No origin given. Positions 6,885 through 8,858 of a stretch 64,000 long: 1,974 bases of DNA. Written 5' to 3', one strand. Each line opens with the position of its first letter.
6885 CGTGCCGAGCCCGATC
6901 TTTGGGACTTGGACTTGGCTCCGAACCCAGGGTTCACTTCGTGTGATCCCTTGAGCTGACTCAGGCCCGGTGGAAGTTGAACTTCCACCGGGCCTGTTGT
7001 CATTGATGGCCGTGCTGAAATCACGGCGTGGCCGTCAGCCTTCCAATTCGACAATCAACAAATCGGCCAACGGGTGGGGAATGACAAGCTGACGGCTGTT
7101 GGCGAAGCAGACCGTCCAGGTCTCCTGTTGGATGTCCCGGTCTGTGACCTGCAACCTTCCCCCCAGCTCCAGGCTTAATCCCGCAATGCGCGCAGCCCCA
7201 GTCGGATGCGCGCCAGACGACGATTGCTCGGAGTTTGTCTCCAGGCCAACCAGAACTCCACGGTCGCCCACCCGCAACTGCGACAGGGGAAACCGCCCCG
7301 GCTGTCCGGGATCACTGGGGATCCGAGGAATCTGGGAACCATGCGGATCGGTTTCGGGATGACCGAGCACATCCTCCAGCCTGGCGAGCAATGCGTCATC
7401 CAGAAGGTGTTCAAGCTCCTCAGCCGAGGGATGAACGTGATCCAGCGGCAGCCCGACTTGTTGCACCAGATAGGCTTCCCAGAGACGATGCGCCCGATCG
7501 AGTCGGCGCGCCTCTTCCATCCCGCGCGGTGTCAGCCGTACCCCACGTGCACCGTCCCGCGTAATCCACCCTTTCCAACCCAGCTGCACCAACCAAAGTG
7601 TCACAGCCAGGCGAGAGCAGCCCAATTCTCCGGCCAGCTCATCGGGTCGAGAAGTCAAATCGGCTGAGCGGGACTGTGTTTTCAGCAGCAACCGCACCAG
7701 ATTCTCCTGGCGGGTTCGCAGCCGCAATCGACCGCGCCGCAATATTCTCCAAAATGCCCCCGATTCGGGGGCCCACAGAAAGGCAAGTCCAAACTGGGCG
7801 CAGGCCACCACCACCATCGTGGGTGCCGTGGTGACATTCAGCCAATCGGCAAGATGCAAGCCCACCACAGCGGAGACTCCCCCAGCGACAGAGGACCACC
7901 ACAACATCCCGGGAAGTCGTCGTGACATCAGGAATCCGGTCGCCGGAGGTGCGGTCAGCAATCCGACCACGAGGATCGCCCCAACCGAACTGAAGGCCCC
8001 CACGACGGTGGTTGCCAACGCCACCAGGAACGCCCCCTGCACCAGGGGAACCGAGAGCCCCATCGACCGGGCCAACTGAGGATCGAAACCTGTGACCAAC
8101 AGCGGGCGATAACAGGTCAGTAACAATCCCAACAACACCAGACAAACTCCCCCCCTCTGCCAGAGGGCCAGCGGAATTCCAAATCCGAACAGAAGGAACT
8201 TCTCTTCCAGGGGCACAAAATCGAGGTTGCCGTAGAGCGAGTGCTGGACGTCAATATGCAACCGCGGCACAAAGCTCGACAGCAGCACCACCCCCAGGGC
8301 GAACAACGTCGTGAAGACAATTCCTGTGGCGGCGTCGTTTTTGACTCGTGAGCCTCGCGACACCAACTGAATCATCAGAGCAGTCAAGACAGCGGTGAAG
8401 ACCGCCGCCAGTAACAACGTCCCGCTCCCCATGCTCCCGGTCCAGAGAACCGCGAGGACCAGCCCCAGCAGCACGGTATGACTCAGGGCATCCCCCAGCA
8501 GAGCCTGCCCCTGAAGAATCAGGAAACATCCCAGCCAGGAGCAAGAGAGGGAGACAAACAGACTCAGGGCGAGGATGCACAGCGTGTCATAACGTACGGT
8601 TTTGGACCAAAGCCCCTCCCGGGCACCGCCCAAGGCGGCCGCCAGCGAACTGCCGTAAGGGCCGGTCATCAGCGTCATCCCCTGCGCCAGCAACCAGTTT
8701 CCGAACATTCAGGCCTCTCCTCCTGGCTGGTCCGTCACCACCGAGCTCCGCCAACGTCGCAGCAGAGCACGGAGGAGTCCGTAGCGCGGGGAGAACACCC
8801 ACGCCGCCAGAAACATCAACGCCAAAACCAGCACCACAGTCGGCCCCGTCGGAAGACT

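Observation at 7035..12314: Metal (Mn-type) ABC-3 uptake operon whose first permease is fused to a complete DtxR/MntR repressor, plus a second stand-alone MntR-like regulator divergently upstream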

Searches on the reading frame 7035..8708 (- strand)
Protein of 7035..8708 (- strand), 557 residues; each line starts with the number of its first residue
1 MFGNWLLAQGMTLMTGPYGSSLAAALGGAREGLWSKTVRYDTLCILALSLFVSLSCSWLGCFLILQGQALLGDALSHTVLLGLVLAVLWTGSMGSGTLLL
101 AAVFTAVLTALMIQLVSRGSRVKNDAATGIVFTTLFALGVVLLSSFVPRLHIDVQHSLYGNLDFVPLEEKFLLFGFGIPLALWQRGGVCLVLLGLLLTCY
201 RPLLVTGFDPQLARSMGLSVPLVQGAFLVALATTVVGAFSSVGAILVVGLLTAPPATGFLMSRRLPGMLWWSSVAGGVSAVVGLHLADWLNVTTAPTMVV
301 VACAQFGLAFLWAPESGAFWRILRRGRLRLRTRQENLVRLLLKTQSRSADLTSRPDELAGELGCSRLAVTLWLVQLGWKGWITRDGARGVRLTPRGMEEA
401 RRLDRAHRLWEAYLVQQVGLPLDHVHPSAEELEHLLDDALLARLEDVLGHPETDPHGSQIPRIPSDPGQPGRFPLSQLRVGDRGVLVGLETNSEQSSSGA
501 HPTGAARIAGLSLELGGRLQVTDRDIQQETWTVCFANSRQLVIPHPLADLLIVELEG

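Call 3: search_protein_families(library=pfam, proteins=[window:7035-8708:-], max_evalue=0.01)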
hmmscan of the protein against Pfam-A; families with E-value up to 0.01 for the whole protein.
window:7035-8708:- (557 aa): 3 families
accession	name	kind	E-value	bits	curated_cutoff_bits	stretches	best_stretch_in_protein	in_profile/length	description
PF00950.22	ABC-3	-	2.2e-47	162.2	20.1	1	46-310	9-255/258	ABC 3 transport family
PF02742.21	Fe_dep_repr_C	-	9.7e-24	83.6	27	1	393-462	1-70/70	Iron dependent repressor, metal binding and dimerisation domain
PF01032.23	FecCD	-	2.8e-06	27.1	26.5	1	78-311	82-306/311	FecCD transport family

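Call 4: search_protein_families(library=ncbifam, proteins=[window:7035-8708:-], max_evalue=0.01)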
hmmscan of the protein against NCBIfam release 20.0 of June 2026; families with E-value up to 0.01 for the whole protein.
window:7035-8708:- (557 aa): 8 families
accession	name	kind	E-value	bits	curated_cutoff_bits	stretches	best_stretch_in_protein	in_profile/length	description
NF040927.1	ABC_perm_SloB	subfamily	4.7e-40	138.1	460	1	49-316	19-267/271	metal ABC transporter permease subunit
NF040871.1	AztB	equivalog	1.1e-35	123.6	280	1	46-302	16-254/254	zinc ABC transporter permease AztB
TIGR03770.1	anch_rpt_perm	equivalog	1.8e-31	109.9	296.8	1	46-312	21-269/270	anchored repeat-type ABC transporter permease subunit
NF047407.1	TransRegMntRTherm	equivalog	8.7e-23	81.2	350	1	337-554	14-224/227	manganese-dependent transcriptional regulator MntR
NF053665.1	TransRegDtxRActin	equivalog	1.2e-12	47.8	290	1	380-463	52-135/233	iron-dependent transcriptional repressor DtxR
NF007089.0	PRK09543.1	equivalog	2.3e-10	40.5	284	1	51-309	14-254/261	zinc ABC transporter permease subunit ZnuB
NF008273.0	PRK11050.1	equivalog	2.6e-09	36.9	153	1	353-448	55-149/156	manganese-binding transcriptional regulator MntR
NF003025.0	PRK03902.1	equivalog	0.00032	20.7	138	1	355-454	25-123/142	transcriptional regulator MntR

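Call 5: find_homologous_proteins(query=window:7035-8708:-, max_evalue=0.00001)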
Query window:7035-8708:- (557 aa): 653 proteins with E <= 0.00001 among 8000 candidates; the best 120 are listed.
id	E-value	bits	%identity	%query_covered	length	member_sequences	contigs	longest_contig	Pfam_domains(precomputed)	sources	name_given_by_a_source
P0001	0.0e+0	1228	100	100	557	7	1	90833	PF01032.24,PF02742.22,PF00950.23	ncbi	ncbi:MAG: metal ABC transporter permease [Planctomycetaceae bacterium]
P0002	0.0e+0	1084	89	100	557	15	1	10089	PF01032.24,PF02742.22,PF00950.23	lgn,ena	-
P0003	2.8e-282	956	81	100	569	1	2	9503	PF02742.22,PF00950.23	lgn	-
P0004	9.0e-270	914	78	100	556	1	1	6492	PF02742.22,PF00950.23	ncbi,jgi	jgi:manganese/zinc/iron transport system permease protein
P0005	1.3e-266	904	75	100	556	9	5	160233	PF02742.22,PF00950.23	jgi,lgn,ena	jgi:ABC-type Mn2+/Zn2+ transport system permease subunit/Mn-dependent DtxR family transcriptional re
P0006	6.9e-263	892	76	100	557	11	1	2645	PF01032.24,PF02742.22,PF00950.23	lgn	-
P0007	6.2e-208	710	64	96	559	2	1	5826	PF01032.24,PF02742.22,PF00950.23,PF25213.2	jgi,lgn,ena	-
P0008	2.8e-206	705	63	96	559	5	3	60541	PF02742.22,PF00950.23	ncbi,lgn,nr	ncbi:MAG TPA: hypothetical protein DDY91_18085 [Planctomycetaceae bacterium]|nr:hypothetical protein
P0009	8.8e-206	703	72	83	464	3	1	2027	PF02742.22,PF00950.23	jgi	jgi:ABC-type Mn2+/Zn2+ transport system permease subunit/Mn-dependent DtxR family transcriptional re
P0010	1.1e-161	558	54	94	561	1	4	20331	PF01032.24,PF02742.22,PF00950.23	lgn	-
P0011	6.4e-158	545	52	94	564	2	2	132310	PF01032.24,PF02742.22,PF00950.23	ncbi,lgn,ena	-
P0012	8.0e-148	512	50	94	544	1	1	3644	PF02742.22,PF00950.23,PF04023.21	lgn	-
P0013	3.0e-146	507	50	91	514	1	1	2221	PF02742.22,PF00950.23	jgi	jgi:ABC-type Mn2+/Zn2+ transport system permease subunit/Mn-dependent DtxR family transcriptional re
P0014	1.5e-145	504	49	94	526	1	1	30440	PF02742.22,PF00950.23,PF04023.21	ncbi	ncbi:MAG: metal ABC transporter permease [Planctomycetaceae bacterium]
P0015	2.4e-145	504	52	94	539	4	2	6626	PF02742.22,PF00950.23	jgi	-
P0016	1.9e-144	501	48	94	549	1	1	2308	PF01032.24,PF02742.22,PF00950.23,PF04023.21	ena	-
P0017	3.5e-144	500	47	94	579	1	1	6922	PF02742.22,PF00950.23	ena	-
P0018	5.2e-144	499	48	94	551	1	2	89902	PF02742.22,PF00950.23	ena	-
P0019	5.6e-144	499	48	94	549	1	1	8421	PF02742.22,PF00950.23,PF04023.21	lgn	-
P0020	1.3e-143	498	52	94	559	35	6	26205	PF02742.22,PF00950.23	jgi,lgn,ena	jgi:ABC-type Mn2+/Zn2+ transport system permease subunit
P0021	2.4e-142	494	50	94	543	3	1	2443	PF02742.22,PF00950.23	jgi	-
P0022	2.7e-142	493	47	94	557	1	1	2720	PF02742.22,PF00950.23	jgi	jgi:manganese/zinc/iron transport system permease protein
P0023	2.9e-142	493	48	94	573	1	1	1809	PF02742.22,PF00950.23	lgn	-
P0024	4.4e-142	493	49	94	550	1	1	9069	PF02742.22,PF00950.23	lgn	-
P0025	8.0e-142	492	48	94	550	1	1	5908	PF02742.22,PF00950.23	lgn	-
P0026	8.1e-142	492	49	94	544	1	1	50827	PF02742.22,PF00950.23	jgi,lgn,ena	-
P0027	1.2e-141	491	47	94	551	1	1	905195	PF02742.22,PF00950.23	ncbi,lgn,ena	-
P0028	4.1e-141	490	48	94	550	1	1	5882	PF02742.22,PF00950.23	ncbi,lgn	-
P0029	7.7e-141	489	48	94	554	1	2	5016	PF02742.22,PF00950.23,PF04023.21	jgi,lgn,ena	-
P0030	1.3e-140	488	47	94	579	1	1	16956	PF02742.22,PF00950.23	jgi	jgi:ABC-type Mn2+/Zn2+ transport system permease subunit/Mn-dependent DtxR family transcriptional re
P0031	2.7e-140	487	48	94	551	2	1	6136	PF02742.22,PF00950.23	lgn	-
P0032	3.5e-140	487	48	94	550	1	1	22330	PF02742.22,PF00950.23,PF04023.21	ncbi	ncbi:MAG: metal ABC transporter permease [Planctomycetales bacterium]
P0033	6.9e-140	486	48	94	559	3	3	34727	PF02742.22,PF00950.23,PF04023.21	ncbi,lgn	-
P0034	6.9e-140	486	47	94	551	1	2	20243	PF02742.22,PF00950.23,PF04023.21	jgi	-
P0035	1.4e-138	481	47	94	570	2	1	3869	PF01032.24,PF02742.22,PF00950.23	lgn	-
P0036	1.8e-138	481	46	94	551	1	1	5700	PF02742.22,PF00950.23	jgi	jgi:ABC-type Mn2+/Zn2+ transport system permease subunit/Mn-dependent DtxR family transcriptional re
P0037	5.3e-138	479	46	94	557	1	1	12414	PF01032.24,PF02742.22,PF00950.23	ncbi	ncbi:MAG: metal ABC transporter permease [Deltaproteobacteria bacterium]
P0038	7.1e-138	479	47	94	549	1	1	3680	PF02742.22,PF00950.23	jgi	jgi:ABC-type Mn2+/Zn2+ transport system permease subunit/Mn-dependent DtxR family transcriptional re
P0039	7.5e-138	479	48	94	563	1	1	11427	PF02742.22,PF00950.23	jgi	jgi:ABC-type Mn2+/Zn2+ transport system permease subunit/Mn-dependent DtxR family transcriptional re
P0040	1.2e-137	478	46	94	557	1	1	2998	PF02742.22,PF00950.23,PF04023.21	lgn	-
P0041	1.6e-137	478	48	91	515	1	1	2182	PF01032.24,PF02742.22,PF00950.23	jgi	jgi:ABC-type Mn2+/Zn2+ transport system permease subunit/Mn-dependent DtxR family transcriptional re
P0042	1.9e-137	477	48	94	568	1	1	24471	PF02742.22,PF00950.23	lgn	-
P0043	2.2e-137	477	47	94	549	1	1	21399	PF01032.24,PF02742.22,PF00950.23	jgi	jgi:ABC-type Mn2+/Zn2+ transport system permease subunit/Mn-dependent DtxR family transcriptional re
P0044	2.9e-137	477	47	94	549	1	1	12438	PF01032.24,PF02742.22,PF00950.23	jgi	jgi:ABC-type Mn2+/Zn2+ transport system permease subunit/Mn-dependent DtxR family transcriptional re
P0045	3.8e-137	477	46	94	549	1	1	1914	PF02742.22,PF00950.23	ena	-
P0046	4.4e-137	476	46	94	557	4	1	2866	PF02742.22,PF00950.23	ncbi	-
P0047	6.4e-137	476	46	94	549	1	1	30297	PF02742.22,PF00950.23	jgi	jgi:ABC-type Mn2+/Zn2+ transport system permease subunit/Mn-dependent DtxR family transcriptional re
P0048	1.3e-136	475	45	94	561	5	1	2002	PF02742.22,PF00950.23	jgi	-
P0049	2.8e-136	474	47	94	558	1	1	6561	PF02742.22,PF00950.23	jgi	jgi:manganese/zinc/iron transport system permease protein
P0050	7.4e-136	472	46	94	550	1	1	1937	PF02742.22,PF00950.23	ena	-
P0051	2.8e-135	470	47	94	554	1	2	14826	PF01032.24,PF02742.22,PF00950.23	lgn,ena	-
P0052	5.6e-135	469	48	94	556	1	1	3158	PF02742.22,PF00950.23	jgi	-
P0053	1.0e-134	468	45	94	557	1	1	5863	PF02742.22,PF00950.23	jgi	jgi:ABC-type Mn2+/Zn2+ transport system permease subunit/Mn-dependent DtxR family transcriptional re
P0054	1.3e-134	468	47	94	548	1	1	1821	PF02742.22,PF00950.23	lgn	-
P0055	1.6e-134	468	45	94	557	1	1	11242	PF02742.22,PF00950.23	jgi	jgi:ABC-type Mn2+/Zn2+ transport system permease subunit/Mn-dependent DtxR family transcriptional re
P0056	1.9e-134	468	47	94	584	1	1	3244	PF02742.22,PF00950.23,PF04023.21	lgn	-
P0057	6.8e-134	466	48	94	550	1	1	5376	PF02742.22,PF00950.23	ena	-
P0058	6.9e-134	466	47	94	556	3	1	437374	PF02742.22,PF00950.23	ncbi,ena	-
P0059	2.2e-133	464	47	94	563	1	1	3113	PF02742.22,PF00950.23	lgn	-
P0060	2.3e-133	464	46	94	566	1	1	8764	PF02742.22,PF00950.23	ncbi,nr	ncbi:MAG: metal ABC transporter permease [Planctomycetes bacterium]|nr:metal ABC transporter permeas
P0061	1.4e-132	461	47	94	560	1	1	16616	PF02742.22,PF00950.23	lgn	-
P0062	1.7e-132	461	46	94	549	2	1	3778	PF02742.22,PF00950.23,PF04023.21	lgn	-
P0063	2.3e-131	457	47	94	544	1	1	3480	PF01032.24,PF02742.22,PF00950.23,PF04023.21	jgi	jgi:manganese/zinc/iron transport system permease protein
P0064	3.3e-131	457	47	94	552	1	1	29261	PF01032.24,PF02742.22,PF00950.23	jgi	jgi:ABC-type Mn2+/Zn2+ transport system permease subunit/Mn-dependent DtxR family transcriptional re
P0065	7.9e-131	456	46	92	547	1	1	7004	PF02742.22,PF00950.23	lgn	-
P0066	1.2e-130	455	47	94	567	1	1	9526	PF02742.22,PF00950.23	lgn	-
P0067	1.2e-130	455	45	94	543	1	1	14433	PF01032.24,PF02742.22,PF00950.23,PF04023.21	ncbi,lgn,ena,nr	ncbi:MAG: hypothetical protein EXS05_12870 [Planctomycetaceae bacterium]|nr:hypothetical protein [Pl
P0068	1.2e-130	455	49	82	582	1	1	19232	PF02742.22,PF00950.23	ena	-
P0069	1.3e-128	448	45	94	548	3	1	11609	PF02742.22,PF00950.23,PF04023.21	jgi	jgi:manganese/zinc/iron transport system permease protein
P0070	4.0e-128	447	45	94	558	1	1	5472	PF02742.22,PF00950.23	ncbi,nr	ncbi:MAG TPA: metal ABC transporter permease [Planctomycetaceae bacterium]|nr:metal ABC transporter 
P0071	8.6e-128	446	46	94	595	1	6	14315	PF02742.22,PF00950.23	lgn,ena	-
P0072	3.6e-127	444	44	94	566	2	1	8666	PF02742.22,PF00950.23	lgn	-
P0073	8.3e-127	442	46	92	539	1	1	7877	PF01032.24,PF02742.22,PF00950.23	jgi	jgi:ABC-type Mn2+/Zn2+ transport system permease subunit/Mn-dependent DtxR family transcriptional re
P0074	2.9e-125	437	45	94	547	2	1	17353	PF02742.22,PF00950.23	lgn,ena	-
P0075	1.7e-124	435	45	91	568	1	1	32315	PF02742.22,PF00950.23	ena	-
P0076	2.2e-121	424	43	99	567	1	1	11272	PF02742.22,PF00950.23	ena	-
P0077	5.7e-120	420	43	94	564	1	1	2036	PF02742.22,PF00950.23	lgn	-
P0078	1.9e-96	342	42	91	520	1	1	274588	PF02742.22,PF00950.23,PF04023.21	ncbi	-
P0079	7.2e-96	340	41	92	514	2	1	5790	PF02742.22,PF00950.23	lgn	-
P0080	1.6e-95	339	41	91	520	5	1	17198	PF02742.22,PF00950.23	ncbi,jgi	jgi:ABC-type Mn2+/Zn2+ transport system permease subunit/Mn-dependent DtxR family transcriptional re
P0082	7.3e-94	334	39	94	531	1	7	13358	PF01032.24,PF02742.22,PF00950.23,PF04023.21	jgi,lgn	-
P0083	1.3e-85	306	46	75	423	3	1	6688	PF02742.22,PF00950.23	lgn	-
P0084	4.5e-84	301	45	75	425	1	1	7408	PF02742.22,PF00950.23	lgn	-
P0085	8.7e-79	284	39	52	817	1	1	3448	PF01032.24,PF02742.22,PF00950.23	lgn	-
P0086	3.1e-78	282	39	76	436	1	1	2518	PF02742.22,PF00950.23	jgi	jgi:ABC-type Mn2+/Zn2+ transport system permease subunit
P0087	2.1e-75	273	38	75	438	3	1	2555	PF02742.22,PF00950.23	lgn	-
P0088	1.3e-74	270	38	77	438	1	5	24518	PF01032.24,PF02742.22,PF00950.23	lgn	-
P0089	2.8e-73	266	39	76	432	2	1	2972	PF02742.22,PF00950.23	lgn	-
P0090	7.1e-73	264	38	75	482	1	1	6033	PF01032.24,PF02742.22,PF00950.23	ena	-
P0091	9.4e-73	264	39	78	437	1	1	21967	PF02742.22,PF00950.23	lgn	-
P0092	1.6e-72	263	38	77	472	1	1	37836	PF01032.24,PF02742.22,PF00950.23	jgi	jgi:ABC-type Mn2+/Zn2+ transport system permease subunit/Mn-dependent DtxR family transcriptional re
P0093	4.0e-72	262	37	76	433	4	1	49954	PF01032.24,PF02742.22,PF00950.23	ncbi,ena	-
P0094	4.9e-72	262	39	75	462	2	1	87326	PF02742.22,PF00950.23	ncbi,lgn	-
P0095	2.5e-71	259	40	77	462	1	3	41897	PF02742.22,PF00950.23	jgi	-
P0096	6.4e-71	258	38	75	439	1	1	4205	PF01032.24,PF02742.22,PF00950.23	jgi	-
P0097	1.3e-70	257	38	75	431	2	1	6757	PF02742.22,PF00950.23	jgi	-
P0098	1.5e-70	257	39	77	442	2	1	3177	PF02742.22,PF00950.23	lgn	-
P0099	4.4e-70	255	34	91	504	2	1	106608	PF01032.24,PF02742.22,PF00950.23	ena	-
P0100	4.7e-70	255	37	76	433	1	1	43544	PF01032.24,PF02742.22,PF00950.23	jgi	jgi:manganese/zinc/iron transport system permease protein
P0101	3.0e-69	252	37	76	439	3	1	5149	PF02742.22,PF00950.23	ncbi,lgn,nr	ncbi:MAG: metal ABC transporter permease [Planctomycetes bacterium]|nr:metal ABC transporter permeas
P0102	5.6e-69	251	37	74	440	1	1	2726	PF02742.22,PF00950.23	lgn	-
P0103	1.3e-68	250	37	76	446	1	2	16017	PF01032.24,PF02742.22,PF00950.23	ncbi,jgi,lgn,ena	-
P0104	1.8e-68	250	38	75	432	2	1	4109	PF02742.22,PF00950.23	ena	-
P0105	2.1e-68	250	38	76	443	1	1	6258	PF02742.22,PF00950.23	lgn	-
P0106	6.4e-68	248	38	75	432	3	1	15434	PF02742.22,PF00950.23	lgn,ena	-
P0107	8.1e-68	248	37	75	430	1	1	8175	PF01032.24,PF02742.22,PF00950.23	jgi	jgi:manganese/zinc/iron transport system permease protein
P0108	9.5e-68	247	40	76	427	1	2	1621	PF01032.24,PF02742.22,PF00950.23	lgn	-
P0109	1.0e-67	247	37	76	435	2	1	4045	PF02742.22,PF00950.23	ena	-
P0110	4.2e-67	245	38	74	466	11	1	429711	PF01032.24,PF02742.22,PF00950.23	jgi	-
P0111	4.5e-67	245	35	80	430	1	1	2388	PF01032.24,PF02742.22,PF00950.23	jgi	jgi:manganese/zinc/iron transport system permease protein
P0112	4.8e-67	245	36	77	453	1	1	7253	PF01032.24,PF02742.22,PF00950.23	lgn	-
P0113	6.4e-67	245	39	76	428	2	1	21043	PF02742.22,PF00950.23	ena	-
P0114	7.1e-67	245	36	76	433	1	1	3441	PF01032.24,PF02742.22,PF00950.23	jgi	jgi:manganese/zinc/iron transport system permease protein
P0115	9.9e-67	244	38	77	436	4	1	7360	PF02742.22,PF00950.23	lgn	-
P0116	1.6e-66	243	38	74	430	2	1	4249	PF02742.22,PF00950.23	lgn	-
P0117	2.2e-66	243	37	75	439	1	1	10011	PF02742.22,PF00950.23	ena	-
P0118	3.1e-66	242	34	76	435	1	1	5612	PF01032.24,PF02742.22,PF00950.23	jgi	jgi:manganese/zinc/iron transport system permease protein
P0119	9.1e-66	241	37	77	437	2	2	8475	PF02742.22,PF00950.23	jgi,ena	-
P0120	1.1e-65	241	39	72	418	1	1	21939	PF02742.22,PF00950.23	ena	-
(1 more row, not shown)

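Call 14: find_related_loci(query=A1, collection=genome_contigs, flank=8000)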
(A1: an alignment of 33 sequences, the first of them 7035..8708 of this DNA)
Query A1 (557 aa) in genome_contigs; peptide patterns used: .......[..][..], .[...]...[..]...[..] (x = any residue, [..] = any of these).
600 stretches matched a pattern (row limit reached: there are more); 596 encode a relative of the query (tblastn E <= 1e-3); the best 80 are kept; 80 distinct loci.
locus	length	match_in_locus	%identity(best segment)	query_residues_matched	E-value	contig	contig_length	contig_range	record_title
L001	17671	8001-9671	89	1-557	0e+0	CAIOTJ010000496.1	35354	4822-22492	MAG: uncultured Planctomycetaceae bacterium isolate ErkenSummer_bin-1745 genome assembly, contig: bin-1745:496/718, whol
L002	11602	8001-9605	63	22-556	0e+0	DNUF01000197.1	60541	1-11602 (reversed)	MAG TPA_asm: Planctomycetaceae bacterium isolate UBA10511 contig_12167, whole genome shotgun sequence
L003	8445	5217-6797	52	33-556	1e-153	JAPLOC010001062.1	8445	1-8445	MAG: Planctomycetota bacterium isolate LacPavin_0419_WC53_MAG_60_6 LacPavin_0419_WC53_scaffold_559446, whole genome shot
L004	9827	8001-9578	52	33-556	1e-152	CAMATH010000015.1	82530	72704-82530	MAG: Planctomicrobium piriforme isolate LH-05nov19-129 genome assembly, contig: LH-05nov19-C388, whole genome shotgun se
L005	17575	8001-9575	49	32-556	8e-146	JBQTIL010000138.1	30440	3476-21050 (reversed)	MAG: Planctomycetaceae bacterium isolate SAR62 c_000000284622, whole genome shotgun sequence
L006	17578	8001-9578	48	34-556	3e-144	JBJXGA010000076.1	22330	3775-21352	MAG: Planctomycetales bacterium isolate F1F2.bin.380 k127_7229987, whole genome shotgun sequence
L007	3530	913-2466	52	33-555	5e-144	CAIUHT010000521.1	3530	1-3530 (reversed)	MAG: uncultured Planctomycetaceae bacterium isolate LaPlata-a_bin-1986 genome assembly, contig: bin-1986:0521/1492, whol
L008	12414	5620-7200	46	34-556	2e-137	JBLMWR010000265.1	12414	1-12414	MAG: Deltaproteobacteria bacterium isolate MAG277 PRJNA957066_bin56_renamed_264, whole genome shotgun sequence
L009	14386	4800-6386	45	33-557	3e-135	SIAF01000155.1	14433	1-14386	MAG: Planctomycetaceae bacterium isolate Baikal-deep-G167 BACOMB-C20190, whole genome shotgun sequence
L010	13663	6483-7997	39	34-556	2e-101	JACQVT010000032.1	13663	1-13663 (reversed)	MAG: Planctomycetota bacterium isolate NC_groundwater_1470_Ag_S-0.65um_67_16 S_p65_S5_coassembly_k141_253430, whole geno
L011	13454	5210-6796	43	41-555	1e-111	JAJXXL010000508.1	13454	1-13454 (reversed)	MAG: Planctomycetota bacterium isolate BP6.bin28 NODE_7407_length_13454_cov_1.722893, whole genome shotgun sequence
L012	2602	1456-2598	47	33-411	3e-97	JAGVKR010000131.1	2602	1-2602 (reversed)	MAG: Planctomycetales bacterium isolate SW_43 c_000000014497, whole genome shotgun sequence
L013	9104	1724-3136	36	49-555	4e-82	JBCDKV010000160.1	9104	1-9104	MAG: Bacteroidota bacterium isolate P01_H01_bin.69 k141_1401157_length_9104_cov_20.0000, whole genome shotgun sequence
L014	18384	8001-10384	43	45-462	2e-81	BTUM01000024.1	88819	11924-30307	MAG: Candidatus Xenobia bacterium AMX-MBFR-33 DNA, sequence024, whole genome shotgun sequence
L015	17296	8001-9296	36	46-498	1e-79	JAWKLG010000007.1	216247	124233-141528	MAG: Saprospiraceae bacterium isolate ABC1.199 ABC1.199.fa-7, whole genome shotgun sequence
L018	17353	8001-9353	36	44-525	2e-78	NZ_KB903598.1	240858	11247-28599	Lewinella cohaerens DSM 23179 A3EUDRAFT_scaffold_7.8, whole genome shotgun sequence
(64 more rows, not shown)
